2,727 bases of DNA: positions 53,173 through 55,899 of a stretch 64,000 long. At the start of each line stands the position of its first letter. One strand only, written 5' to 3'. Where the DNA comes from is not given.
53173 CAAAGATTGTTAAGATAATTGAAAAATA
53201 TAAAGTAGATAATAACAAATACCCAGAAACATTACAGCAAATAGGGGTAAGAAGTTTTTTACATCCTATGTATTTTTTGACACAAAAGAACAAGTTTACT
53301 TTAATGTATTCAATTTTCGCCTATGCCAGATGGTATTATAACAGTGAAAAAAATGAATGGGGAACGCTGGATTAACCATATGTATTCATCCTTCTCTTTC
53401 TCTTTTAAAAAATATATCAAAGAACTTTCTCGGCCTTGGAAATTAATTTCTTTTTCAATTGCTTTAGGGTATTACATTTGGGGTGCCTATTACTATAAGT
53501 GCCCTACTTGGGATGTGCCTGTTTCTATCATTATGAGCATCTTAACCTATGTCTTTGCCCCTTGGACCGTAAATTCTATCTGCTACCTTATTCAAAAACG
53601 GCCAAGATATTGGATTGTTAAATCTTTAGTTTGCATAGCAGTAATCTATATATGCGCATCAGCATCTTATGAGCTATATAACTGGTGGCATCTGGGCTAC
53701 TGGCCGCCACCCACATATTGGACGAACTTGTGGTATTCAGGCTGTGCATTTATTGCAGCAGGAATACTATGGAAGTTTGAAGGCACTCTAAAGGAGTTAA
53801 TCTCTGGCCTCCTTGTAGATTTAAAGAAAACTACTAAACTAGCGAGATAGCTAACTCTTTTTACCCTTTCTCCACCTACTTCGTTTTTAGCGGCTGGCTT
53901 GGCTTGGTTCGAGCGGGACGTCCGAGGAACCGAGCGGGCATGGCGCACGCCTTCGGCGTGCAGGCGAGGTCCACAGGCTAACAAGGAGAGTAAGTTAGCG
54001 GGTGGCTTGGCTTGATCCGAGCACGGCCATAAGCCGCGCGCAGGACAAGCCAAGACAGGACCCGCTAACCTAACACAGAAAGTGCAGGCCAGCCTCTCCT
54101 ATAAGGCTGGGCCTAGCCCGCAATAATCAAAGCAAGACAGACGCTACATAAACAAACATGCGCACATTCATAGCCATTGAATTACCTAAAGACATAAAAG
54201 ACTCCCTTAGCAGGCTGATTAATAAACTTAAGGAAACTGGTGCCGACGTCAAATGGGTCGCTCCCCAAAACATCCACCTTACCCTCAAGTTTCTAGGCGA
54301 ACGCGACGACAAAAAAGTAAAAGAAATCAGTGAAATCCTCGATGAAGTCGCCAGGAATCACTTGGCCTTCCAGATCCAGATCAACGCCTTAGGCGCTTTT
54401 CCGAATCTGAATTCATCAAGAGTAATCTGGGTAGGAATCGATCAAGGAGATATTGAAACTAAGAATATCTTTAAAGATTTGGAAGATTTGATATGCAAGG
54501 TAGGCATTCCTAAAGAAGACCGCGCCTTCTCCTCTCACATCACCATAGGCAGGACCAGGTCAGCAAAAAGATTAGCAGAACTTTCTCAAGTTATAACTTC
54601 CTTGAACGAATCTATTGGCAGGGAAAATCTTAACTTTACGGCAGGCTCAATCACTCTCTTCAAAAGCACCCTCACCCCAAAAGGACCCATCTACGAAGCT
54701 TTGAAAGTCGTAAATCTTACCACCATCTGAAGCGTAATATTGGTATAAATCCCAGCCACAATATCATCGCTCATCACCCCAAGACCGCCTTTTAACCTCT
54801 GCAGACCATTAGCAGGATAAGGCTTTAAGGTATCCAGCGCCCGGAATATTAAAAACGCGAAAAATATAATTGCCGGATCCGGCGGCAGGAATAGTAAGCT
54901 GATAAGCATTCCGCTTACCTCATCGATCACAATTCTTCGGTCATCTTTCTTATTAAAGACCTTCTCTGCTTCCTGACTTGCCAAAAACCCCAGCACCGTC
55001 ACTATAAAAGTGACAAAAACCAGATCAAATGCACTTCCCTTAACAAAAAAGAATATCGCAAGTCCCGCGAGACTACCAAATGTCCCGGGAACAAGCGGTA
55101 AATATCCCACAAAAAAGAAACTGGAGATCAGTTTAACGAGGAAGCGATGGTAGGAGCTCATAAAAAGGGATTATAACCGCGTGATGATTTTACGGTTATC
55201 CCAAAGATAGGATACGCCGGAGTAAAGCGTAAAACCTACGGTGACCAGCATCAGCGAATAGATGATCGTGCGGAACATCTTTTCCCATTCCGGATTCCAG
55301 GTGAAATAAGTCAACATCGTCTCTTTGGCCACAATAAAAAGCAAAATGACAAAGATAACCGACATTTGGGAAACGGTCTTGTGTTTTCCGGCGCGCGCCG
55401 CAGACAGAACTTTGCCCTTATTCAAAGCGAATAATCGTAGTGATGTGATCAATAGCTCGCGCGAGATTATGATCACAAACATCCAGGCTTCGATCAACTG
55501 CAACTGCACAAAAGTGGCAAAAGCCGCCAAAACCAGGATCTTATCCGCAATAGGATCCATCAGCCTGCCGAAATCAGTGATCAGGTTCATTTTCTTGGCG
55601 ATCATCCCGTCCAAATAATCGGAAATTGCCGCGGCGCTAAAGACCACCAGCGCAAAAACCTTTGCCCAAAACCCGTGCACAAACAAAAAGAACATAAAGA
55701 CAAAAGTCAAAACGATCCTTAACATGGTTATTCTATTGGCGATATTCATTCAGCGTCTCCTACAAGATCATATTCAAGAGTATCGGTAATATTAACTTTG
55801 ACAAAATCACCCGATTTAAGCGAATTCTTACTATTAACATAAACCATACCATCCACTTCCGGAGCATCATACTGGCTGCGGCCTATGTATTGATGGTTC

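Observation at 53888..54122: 235-nt GC-rich ORF-free structured element upstream of thpR (RNA 2',3'-cyclic phosphodiesterase)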

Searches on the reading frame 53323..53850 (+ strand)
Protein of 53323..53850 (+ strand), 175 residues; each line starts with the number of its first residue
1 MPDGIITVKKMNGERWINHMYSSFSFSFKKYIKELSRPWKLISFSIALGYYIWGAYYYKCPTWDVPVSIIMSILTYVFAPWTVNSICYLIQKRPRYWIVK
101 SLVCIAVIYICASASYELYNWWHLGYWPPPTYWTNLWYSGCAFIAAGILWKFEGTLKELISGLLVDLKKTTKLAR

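Call 14: search_protein_families(library=pfam, proteins=[window:53323-53850:+], max_evalue=0.01)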
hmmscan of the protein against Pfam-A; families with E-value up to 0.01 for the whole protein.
window:53323-53850:+ (175 aa): 0 families

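Call 17: find_encoding_contigs(protein=window:53323-53850:+, flank=5000, max_places=6)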
Protein window:53323-53850:+ (175 aa): no gene with exactly this product is on record in the collection.

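Call 79: search_protein_families(library=pfam, proteins=[window:53323-53850:+], max_evalue=0.1)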
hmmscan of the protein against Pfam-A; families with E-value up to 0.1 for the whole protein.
window:53323-53850:+ (175 aa): 1 family
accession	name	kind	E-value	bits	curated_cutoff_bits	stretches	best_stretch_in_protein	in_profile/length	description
PF24858.1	AGMP_C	-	0.042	14.3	28.3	1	68-112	27-71/88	Alkylglycerol monooxygenase C-terminal domain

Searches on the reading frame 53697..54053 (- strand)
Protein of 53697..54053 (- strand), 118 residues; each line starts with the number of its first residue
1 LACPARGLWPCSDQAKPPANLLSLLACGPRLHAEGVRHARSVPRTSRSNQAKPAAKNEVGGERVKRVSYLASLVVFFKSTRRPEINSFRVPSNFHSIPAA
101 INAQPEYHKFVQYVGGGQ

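Call 14: search_protein_families(library=pfam, proteins=[window:53697-54053:-], max_evalue=0.01)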
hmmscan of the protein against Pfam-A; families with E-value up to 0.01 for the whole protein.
window:53697-54053:- (118 aa): 0 families

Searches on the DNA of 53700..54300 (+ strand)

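Call 5: search_rna_families(source=window, start=53700, end=54300, threshold=evalue, max_evalue=10, show_alignments=3)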
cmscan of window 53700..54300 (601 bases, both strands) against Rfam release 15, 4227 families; matches with E-value up to 10: 6.
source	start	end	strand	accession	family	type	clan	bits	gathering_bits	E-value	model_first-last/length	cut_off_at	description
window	53993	54070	-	RF03578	mir-3910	Gene; miRNA;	-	23.3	95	0.038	1-82/82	no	mir-3910 microRNA precursor family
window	53992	54071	+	RF03978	mir-1269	Gene; miRNA;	-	23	100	0.26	1-90/90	no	mir-1269 microRNA precursor family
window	54000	54063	-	RF00784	mir-486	Gene; miRNA;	-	16.7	69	0.58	1-68/68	no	mir-486 microRNA precursor family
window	54075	54141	-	RF00110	RybB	Gene; sRNA;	-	15.5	40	1.8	1-79/79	no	RybB RNA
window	54080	54125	-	RF03255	mir-2188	Gene; miRNA;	-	14.4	60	7.8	1-78/78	no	mir-2188 microRNA precursor family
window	53991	54071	-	RF03516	MIR5229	Gene; miRNA;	-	14.4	80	9.4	1-87/87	no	MIR5229 microRNA precursor family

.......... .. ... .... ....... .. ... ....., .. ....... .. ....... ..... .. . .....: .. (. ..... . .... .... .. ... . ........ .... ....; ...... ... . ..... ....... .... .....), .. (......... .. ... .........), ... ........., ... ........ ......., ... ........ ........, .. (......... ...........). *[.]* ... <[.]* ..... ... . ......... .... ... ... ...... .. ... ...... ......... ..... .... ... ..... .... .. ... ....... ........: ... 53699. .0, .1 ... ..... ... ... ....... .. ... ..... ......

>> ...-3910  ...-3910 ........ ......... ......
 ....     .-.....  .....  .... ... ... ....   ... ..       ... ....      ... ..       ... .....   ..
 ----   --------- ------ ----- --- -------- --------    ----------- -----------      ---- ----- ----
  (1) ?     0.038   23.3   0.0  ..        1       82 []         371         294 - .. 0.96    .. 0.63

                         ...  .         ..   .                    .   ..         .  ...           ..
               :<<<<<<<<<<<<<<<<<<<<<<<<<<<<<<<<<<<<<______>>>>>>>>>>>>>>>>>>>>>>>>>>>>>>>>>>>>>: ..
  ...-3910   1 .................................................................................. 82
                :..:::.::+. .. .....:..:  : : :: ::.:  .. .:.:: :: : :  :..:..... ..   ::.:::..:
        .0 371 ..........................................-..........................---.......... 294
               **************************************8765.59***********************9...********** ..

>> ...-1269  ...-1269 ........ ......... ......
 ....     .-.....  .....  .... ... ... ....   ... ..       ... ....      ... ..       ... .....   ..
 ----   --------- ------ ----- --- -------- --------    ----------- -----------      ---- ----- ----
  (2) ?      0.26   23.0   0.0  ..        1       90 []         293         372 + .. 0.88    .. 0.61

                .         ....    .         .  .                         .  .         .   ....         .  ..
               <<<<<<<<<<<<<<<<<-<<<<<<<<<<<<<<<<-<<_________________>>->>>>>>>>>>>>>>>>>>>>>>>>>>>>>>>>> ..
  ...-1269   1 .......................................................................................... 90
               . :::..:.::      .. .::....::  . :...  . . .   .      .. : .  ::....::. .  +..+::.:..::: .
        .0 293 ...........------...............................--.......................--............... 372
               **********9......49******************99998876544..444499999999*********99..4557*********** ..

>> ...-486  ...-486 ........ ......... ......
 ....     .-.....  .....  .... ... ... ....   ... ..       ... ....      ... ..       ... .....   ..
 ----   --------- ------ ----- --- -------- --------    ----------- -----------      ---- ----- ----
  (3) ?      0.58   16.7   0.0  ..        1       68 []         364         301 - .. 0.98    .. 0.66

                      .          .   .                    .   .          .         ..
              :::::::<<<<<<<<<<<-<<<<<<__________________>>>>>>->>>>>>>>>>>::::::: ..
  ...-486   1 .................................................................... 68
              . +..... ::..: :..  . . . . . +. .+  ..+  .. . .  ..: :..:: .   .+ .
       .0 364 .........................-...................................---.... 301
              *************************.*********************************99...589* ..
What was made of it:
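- On Known structured RNA families (Rfam 15), including tmRNA, RNase P, SRP, 6S, riboswitches and ribozymes: Only chance-level hairpin matches at E<=10 (call 5).
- Checked: At E<=10 only miRNA-like hairpin matches appear (call 5).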

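Call 69: build_rna_model(alignment_id=A2)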
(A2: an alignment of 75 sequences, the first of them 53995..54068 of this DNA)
Model R1 built from alignment A2 (75 sequences, 85 columns); structure: RNAalifold consensus.
model positions 70; base pairs 18; branch points 0; effective number of sequences 3.3; information 0.804 bits per position. Calibrated on 0.2 Mb of random sequence (short: E-values are rough).
structure used (alignment columns):
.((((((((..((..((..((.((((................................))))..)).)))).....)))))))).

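Call 70: search_with_rna_model(model_id=R1, source=window, filters=off, max_evalue=10, show_alignments=4)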
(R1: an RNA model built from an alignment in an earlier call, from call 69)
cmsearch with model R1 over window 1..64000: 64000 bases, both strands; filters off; matches with E-value up to 10: 15.
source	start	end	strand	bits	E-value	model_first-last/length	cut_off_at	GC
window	53995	54068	+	68.3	1.9e-20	1-70/70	no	0.62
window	53995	54068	-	30.3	1.3e-07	1-70/70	no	0.62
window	58165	58192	-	11.4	0.34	1-70/70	no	0.54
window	36062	36107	-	10.2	0.85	1-70/70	no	0.41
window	36062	36107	+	9.5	1.5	1-70/70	no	0.41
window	45692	45730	-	8.2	4.1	1-70/70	no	0.49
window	52301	52354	-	8.1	4.5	1-70/70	no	0.67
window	32386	32405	-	8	4.6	1-70/70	no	0.4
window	53887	53947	+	8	4.7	1-70/70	no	0.67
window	35387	35439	+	8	4.7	1-70/70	no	0.51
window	32386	32405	+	8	4.9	1-70/70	no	0.4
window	23314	23351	+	7.5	6.9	1-70/70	no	0.47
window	45514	45547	+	7.5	7.3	1-70/70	no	0.47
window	28794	28832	+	7.1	9.7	1-70/70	no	0.56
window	45514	45547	-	7.1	9.9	1-70/70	no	0.47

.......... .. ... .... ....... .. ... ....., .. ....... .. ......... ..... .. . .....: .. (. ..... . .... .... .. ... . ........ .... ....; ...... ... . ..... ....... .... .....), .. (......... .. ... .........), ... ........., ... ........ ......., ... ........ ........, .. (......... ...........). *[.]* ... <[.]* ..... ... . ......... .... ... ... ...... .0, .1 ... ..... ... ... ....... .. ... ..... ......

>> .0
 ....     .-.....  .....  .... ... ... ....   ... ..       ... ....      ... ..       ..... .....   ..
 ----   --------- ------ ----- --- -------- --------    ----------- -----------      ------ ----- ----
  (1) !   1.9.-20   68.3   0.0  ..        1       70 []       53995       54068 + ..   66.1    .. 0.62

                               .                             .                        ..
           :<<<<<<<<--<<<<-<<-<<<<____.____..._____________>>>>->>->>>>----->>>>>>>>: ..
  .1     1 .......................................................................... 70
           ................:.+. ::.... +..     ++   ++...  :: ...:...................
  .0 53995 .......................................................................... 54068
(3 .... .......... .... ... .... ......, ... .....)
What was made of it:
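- B-type model hit of 68 bits (call 70).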

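Call 71: search_with_rna_model(model_id=R1, sources=[L002, L003, L004, L005, L006, L007, L008, L009, L010, L011, L012, L013, L014, L015, L016, L017, L018, L019, L020, L021, L022, L023, L024, L025, L026, L027, L028, L029, L030, L031, L032, L033, L034, L035, L036, L037, L038, L039, L040, L041, L042, L043, L044, L045, L046, L047, L048, L049, L050, L051, L052, L053, L054, L055, L056, L057, L058, L059, L060, L061, L062, L063, L064, L065, L066, L067, L068, L069, L070, L071, L072, L073, L074, L075, L076, L077, L078, L079, L080, L081], max_evalue=0.1)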
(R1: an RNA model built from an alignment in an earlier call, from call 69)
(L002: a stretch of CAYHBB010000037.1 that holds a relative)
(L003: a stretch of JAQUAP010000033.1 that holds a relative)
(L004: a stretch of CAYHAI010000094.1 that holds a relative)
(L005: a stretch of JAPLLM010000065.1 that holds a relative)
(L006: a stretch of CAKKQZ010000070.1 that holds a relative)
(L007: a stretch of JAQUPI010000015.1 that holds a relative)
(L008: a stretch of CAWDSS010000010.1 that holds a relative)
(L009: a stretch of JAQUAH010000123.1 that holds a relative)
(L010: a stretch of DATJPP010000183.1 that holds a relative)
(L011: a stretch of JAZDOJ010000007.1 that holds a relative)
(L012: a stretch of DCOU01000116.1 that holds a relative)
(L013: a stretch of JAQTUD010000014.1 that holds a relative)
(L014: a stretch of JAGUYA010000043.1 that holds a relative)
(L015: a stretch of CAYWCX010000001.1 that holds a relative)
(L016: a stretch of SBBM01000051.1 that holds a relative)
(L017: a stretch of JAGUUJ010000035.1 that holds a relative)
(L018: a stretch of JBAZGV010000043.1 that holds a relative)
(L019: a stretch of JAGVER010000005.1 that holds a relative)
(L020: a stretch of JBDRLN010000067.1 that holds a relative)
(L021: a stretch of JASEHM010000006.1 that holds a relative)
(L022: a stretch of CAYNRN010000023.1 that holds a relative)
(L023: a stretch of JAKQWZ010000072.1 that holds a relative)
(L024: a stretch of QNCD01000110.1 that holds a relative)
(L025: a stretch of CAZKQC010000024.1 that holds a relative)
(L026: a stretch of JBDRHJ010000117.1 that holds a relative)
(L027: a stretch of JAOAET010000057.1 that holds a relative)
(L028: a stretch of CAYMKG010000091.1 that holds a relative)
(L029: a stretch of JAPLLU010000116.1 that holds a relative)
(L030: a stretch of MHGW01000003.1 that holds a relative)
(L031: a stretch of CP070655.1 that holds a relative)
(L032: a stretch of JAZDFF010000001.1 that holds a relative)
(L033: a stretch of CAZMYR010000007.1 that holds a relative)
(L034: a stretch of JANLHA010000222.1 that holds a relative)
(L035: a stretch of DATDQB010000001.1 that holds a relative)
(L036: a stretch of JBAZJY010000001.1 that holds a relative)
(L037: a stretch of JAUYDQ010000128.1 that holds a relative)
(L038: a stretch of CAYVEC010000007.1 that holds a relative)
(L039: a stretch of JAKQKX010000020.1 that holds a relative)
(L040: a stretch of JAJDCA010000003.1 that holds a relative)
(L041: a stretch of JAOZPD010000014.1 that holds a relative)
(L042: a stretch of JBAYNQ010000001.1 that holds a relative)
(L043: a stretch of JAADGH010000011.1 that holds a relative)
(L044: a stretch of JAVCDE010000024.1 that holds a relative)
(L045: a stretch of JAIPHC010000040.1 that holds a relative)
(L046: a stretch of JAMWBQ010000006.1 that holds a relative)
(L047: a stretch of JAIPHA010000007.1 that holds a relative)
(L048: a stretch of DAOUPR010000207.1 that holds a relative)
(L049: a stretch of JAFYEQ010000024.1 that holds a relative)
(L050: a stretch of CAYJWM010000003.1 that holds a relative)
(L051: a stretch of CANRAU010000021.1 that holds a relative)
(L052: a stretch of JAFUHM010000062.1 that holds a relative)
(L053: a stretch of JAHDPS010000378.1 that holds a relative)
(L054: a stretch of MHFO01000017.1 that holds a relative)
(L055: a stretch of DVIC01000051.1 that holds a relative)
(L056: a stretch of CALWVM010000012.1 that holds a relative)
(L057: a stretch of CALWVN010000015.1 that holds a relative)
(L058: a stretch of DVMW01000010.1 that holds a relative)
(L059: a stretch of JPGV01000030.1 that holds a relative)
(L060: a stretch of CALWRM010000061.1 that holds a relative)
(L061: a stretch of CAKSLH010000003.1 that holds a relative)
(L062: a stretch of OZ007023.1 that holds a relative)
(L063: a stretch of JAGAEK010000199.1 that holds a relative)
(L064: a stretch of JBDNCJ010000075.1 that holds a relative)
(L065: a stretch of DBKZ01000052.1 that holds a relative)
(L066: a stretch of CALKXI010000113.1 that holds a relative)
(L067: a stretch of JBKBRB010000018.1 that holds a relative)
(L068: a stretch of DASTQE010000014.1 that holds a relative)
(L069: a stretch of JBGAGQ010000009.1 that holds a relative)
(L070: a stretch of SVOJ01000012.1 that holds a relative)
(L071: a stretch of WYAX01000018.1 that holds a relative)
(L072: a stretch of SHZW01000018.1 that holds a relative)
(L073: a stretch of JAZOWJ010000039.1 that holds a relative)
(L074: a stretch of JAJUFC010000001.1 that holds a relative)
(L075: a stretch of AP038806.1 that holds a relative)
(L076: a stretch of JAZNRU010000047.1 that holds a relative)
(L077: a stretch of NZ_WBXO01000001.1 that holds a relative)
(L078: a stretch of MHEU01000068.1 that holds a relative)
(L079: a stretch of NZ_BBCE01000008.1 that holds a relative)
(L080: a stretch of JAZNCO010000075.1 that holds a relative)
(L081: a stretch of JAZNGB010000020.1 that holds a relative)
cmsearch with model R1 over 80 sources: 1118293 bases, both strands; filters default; matches with E-value up to 0.1: 3.
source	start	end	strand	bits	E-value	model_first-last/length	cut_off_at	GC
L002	10897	10970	-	62.8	2.4e-17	1-70/70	no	0.59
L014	6073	6114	-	45.5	1.7e-11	1-70/70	no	0.67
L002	10897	10970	+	27.7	1.7e-05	1-70/70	no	0.59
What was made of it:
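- There is one B copy in this 64-kb window (call 70) and two in 1.1 Mb of rimO neighbourhoods (call 71).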

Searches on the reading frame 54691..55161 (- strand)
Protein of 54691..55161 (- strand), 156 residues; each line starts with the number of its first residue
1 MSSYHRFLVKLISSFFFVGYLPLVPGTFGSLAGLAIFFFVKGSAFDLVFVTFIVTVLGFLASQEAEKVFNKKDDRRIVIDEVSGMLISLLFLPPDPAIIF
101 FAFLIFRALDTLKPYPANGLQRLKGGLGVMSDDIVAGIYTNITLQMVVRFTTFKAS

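Call 14: search_protein_families(library=pfam, proteins=[window:54691-55161:-], max_evalue=0.01)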
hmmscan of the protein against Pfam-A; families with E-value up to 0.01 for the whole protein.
window:54691-55161:- (156 aa): 2 families
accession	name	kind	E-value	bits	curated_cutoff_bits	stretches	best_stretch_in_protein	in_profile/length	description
PF04608.18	PgpA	-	5.7e-40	136.9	28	1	12-147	2-140/141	Phosphatidylglycerophosphatase A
PF04306.18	DUF456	-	0.0014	19.3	29.4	1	21-106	2-91/139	Protein of unknown function (DUF456)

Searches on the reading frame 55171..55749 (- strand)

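Call 14: search_protein_families(library=pfam, proteins=[window:55171-55749:-], max_evalue=0.01)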
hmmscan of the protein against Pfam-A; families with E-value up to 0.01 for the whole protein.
window:55171-55749:- (192 aa): 1 family
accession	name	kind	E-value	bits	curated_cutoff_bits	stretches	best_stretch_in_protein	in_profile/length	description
PF01066.26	CDP-OH_P_transf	-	8.7e-38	130.5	22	1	1-146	1-138/152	CDP-alcohol phosphatidyltransferase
